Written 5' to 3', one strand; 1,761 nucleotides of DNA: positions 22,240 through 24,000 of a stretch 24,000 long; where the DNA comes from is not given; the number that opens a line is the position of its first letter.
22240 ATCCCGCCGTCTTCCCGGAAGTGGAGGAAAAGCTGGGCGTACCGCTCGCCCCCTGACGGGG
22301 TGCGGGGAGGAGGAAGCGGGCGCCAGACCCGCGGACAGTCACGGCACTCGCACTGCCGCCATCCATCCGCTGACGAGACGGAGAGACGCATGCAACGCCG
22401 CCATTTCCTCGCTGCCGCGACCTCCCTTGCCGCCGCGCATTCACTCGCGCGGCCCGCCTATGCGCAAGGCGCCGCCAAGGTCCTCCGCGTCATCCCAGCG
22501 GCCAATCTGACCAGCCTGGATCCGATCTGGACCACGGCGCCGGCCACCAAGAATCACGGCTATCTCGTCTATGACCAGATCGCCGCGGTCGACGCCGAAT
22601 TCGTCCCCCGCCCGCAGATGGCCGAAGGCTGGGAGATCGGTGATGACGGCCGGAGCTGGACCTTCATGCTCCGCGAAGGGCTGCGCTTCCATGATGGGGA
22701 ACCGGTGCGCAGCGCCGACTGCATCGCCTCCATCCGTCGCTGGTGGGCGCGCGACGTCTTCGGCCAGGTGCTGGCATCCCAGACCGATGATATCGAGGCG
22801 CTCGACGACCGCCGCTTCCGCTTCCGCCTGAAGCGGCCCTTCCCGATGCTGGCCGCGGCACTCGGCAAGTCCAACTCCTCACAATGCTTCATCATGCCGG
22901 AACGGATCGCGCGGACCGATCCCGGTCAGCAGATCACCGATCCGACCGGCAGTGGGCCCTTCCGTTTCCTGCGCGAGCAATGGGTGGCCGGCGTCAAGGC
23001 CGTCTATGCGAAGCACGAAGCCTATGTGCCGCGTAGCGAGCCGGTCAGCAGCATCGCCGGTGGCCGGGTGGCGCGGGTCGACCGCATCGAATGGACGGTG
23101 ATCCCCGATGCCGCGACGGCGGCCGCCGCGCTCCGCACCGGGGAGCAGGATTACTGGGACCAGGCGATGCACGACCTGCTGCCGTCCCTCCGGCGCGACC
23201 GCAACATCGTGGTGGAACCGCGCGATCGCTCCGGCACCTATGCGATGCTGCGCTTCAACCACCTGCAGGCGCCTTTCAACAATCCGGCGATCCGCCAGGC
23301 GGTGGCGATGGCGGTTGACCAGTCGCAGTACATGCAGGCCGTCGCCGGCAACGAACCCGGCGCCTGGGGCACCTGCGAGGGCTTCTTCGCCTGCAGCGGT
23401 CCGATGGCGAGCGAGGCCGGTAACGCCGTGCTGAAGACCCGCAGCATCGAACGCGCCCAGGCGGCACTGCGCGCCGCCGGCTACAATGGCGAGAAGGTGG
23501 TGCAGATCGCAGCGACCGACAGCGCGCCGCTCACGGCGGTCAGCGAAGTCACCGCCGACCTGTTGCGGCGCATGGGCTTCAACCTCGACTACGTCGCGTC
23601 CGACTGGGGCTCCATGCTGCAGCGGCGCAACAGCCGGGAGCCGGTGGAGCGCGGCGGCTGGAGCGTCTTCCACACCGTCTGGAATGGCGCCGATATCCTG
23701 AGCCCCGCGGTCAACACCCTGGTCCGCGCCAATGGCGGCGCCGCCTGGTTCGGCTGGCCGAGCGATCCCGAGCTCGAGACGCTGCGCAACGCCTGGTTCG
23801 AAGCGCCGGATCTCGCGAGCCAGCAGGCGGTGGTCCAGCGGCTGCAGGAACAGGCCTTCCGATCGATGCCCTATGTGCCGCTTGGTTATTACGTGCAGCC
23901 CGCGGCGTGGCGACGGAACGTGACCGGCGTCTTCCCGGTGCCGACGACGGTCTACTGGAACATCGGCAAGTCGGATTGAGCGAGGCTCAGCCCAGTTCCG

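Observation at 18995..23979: Urocanase-family enzyme in a non-hut operon with a GST and a DUF917-like protein: candidate pathway for a modified imidazole-acrylate, possibly thiourocanate-type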

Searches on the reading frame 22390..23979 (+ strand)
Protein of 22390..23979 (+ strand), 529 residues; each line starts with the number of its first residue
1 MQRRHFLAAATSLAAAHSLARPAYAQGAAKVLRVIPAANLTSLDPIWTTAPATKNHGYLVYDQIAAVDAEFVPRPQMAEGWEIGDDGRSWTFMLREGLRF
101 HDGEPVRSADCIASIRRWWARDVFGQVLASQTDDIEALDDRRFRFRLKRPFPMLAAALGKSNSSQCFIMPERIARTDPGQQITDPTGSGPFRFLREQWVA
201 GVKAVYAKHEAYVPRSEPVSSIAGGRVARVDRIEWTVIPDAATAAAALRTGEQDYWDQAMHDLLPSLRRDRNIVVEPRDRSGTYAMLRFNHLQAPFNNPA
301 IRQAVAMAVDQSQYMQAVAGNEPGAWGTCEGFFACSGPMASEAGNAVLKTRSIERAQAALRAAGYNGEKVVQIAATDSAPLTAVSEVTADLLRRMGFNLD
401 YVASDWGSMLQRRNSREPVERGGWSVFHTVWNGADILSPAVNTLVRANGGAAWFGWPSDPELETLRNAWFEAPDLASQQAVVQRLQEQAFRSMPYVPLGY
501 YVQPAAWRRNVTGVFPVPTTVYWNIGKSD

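Call 5: search_protein_families(library=pfam, proteins=[window:22390-23979:+])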
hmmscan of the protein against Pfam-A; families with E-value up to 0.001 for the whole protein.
window:22390-23979:+ (529 aa): 1 family
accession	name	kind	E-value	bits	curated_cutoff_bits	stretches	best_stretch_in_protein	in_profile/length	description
PF00496.27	SBP_bac_5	-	2.3e-62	211.7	32.4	1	73-439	2-354/368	Bacterial extracellular solute-binding proteins, family 5 Middle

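Call 6: search_protein_families(library=ncbifam, proteins=[window:22390-23979:+])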
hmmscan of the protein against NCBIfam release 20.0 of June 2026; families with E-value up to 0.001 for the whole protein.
window:22390-23979:+ (529 aa): 11 families
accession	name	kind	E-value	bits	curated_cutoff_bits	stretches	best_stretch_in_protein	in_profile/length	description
TIGR02294.1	nickel_nikA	equivalog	1e-24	87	393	1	58-381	33-343/501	nickel ABC transporter substrate-binding protein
NF011942.0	PRK15413.1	equivalog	2.1e-22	79.5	594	1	10-522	12-504/512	glutathione ABC transporter substrate-binding protein GsiB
NF045468.1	Opp5A_nikA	equivalog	1.5e-17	63.3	600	1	27-368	15-321/488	nickel ABC transporter substrate-binding protein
NF047575.1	opine_bind_CntA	exception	2.1e-14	53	800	1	60-381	65-376/535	staphylopine-dependent metal ABC transporter substrate-binding lipoprotein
NF043070.1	DppA_dipep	equivalog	1.1e-13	50.7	1005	1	74-320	75-328/535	dipeptide ABC transporter periplasmic-binding protein DppA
NF011684.0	PRK15104.1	equivalog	3.5e-12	45.8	947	1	21-426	29-444/543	oligopeptide ABC transporter substrate-binding protein OppA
NF007287.0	PRK09755.1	equivalog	2.8e-11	43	1098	1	21-117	23-120/535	ABC transporter substrate-binding protein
NF011689.0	PRK15109.1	equivalog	4.1e-10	39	560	1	60-514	65-523/547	ABC transporter substrate-binding protein SapA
TIGR04028.1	SBP_KPN_01854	hypoth_equivalog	8.7e-09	34.5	468.5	1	75-319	46-290/509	TIGR04028 family ABC transporter substrate-binding protein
NF045467.1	Opp4A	equivalog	1.9e-06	26.4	650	1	60-112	66-117/556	oligopeptide ABC transporter substrate-binding protein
NF010149.0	PRK13626.1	equivalog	7.3e-05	21.6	476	1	74-197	165-277/552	HTH-type transcriptional regulator SgrR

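Call 67: search_solved_structures(query=window:22390-23979:+, max_evalue=1e-10)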
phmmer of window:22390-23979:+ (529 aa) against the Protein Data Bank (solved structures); distinct sequences matched with E-value up to 1e-10: 29.
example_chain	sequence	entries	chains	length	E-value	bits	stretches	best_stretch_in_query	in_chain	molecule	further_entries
8vdx_A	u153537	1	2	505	3.9e-133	448.1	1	31-509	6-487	bacterial extracellular solute-binding protein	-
5u4o_A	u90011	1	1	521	5.9e-23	84.5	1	28-518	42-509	ABC transporter substrate-binding protein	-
4wed_A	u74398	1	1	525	3.7e-22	81.9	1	3-391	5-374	ABC transporter, periplasmic solute-binding protein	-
6hlx_A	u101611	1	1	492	2e-21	79.5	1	74-518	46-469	AgaA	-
1uqw_A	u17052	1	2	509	8.4e-21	77.4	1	22-521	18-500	PUTATIVE BINDING PROTEIN YLIB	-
8ay0_A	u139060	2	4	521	1.8e-18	69.7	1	63-518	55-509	Dipeptide-binding protein DppE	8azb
3m8u_A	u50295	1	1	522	2.9e-17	65.7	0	134-506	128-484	Heme-binding protein A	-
5za4_A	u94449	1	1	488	8.9e-17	64.1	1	85-323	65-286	Putative ABC transporter periplasmic binding protein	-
5z99_A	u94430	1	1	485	8.9e-17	64.1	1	85-323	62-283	Putative ABC transporter periplasmic binding protein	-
5yyb_A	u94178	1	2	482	9e-17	64.1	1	85-323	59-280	Putative ABC transporter periplasmic binding protein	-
6ofq_A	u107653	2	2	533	1e-16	63.9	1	132-502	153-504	Heme-binding protein A / AI-2 binding protein A | Heme-binding protein A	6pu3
1uiu_A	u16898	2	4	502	1.8e-16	63.1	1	58-392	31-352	Nickel-binding periplasmic protein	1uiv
3mzb_A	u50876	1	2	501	1.8e-16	63.1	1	58-392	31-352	Nickel-binding periplasmic protein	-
8spm_A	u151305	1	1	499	1.8e-16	63.1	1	58-392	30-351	Nickel ABC transporter, nickel/metallophore periplasmic binding protein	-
1zlq_A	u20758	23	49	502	1.8e-16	63.1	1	58-392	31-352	Nickel-binding periplasmic protein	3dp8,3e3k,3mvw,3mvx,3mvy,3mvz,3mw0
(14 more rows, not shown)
